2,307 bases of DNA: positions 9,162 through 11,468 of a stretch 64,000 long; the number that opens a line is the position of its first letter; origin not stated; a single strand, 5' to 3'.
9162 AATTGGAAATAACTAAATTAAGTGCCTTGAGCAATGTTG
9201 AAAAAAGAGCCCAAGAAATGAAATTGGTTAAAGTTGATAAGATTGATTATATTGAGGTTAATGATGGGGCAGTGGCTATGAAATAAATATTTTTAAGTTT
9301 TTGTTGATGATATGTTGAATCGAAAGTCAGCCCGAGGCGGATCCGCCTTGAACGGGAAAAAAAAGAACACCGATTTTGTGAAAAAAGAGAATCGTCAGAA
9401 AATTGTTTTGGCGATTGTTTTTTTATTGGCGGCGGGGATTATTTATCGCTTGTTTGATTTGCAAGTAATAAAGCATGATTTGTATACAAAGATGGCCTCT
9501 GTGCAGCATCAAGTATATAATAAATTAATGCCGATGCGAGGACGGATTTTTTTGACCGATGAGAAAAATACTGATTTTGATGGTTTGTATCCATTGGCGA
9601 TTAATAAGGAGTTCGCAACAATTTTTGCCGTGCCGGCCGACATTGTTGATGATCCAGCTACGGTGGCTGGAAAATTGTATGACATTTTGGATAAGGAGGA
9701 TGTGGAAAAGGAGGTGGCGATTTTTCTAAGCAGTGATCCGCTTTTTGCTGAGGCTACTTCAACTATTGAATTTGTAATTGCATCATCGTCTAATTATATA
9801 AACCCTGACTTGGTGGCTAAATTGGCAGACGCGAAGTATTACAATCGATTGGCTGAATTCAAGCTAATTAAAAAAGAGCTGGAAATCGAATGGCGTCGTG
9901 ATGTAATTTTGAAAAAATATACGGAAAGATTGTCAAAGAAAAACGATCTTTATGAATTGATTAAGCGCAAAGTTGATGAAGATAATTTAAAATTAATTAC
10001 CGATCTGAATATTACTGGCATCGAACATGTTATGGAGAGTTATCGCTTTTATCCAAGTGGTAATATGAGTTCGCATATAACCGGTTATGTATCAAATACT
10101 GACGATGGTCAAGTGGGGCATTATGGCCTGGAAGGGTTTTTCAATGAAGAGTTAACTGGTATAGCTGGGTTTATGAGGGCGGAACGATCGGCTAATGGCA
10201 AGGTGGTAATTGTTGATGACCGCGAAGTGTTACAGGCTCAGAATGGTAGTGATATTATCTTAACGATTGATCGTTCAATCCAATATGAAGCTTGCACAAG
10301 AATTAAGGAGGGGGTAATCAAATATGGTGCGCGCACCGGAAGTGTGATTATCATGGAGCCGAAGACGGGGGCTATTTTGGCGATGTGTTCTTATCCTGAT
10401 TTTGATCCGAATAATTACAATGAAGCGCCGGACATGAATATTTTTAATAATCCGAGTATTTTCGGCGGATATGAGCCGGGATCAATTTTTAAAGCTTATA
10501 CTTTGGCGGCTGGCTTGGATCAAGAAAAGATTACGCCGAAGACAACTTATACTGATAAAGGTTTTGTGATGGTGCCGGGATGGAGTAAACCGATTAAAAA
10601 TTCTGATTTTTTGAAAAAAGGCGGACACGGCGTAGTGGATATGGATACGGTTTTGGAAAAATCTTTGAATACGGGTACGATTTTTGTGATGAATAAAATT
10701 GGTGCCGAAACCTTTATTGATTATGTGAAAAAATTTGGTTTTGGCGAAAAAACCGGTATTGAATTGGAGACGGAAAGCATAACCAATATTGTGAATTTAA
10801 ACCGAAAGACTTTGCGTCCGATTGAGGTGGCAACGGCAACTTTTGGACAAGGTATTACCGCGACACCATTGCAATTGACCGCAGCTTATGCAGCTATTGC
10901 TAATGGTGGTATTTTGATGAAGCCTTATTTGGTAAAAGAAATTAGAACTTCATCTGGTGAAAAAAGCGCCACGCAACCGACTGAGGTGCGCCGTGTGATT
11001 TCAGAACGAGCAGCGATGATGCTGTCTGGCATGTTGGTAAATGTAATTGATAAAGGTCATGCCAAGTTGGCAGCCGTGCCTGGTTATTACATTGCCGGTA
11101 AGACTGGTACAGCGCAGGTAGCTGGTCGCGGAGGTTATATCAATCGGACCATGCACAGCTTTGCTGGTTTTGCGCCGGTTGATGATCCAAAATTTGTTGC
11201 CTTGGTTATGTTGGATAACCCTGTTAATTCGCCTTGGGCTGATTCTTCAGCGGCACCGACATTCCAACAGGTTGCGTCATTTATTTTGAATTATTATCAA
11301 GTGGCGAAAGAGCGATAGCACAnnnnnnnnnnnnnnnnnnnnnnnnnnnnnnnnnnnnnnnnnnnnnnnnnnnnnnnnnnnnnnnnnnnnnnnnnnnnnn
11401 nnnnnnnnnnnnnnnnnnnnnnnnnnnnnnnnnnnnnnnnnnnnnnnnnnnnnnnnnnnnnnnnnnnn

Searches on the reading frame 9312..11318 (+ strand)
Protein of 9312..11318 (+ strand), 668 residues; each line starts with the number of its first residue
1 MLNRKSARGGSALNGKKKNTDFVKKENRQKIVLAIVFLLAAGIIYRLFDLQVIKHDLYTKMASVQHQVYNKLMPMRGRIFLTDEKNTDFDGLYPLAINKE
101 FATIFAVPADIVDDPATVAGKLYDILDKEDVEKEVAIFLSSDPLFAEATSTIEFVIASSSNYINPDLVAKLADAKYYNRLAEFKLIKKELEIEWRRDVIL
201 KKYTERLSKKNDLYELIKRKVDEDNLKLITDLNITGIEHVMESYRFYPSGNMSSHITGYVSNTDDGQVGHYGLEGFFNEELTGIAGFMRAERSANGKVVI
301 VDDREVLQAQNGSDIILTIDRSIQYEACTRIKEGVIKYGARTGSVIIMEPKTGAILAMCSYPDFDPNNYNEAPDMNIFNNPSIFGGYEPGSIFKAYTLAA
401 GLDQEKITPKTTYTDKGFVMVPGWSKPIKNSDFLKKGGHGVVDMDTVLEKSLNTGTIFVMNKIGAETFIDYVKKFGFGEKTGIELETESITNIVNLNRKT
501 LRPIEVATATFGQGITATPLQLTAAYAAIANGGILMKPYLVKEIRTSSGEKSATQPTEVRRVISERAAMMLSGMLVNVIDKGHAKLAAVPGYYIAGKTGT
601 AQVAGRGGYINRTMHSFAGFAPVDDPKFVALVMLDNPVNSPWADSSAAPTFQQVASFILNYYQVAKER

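Call 81: search_protein_families(library=pfam, proteins=[window:9312-11318:+], max_evalue=0.00001)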
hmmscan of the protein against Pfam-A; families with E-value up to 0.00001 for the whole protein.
window:9312-11318:+ (668 aa): 2 families
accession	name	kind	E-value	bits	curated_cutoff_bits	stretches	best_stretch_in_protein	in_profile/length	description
PF00905.27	Transpeptidase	-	4.8e-72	243.1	22.1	1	343-654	1-297/299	Penicillin binding protein transpeptidase domain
PF03717.20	PBP_dimer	-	9.5e-12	46.1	24.4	1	94-299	16-176/180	Penicillin-binding Protein dimerisation domain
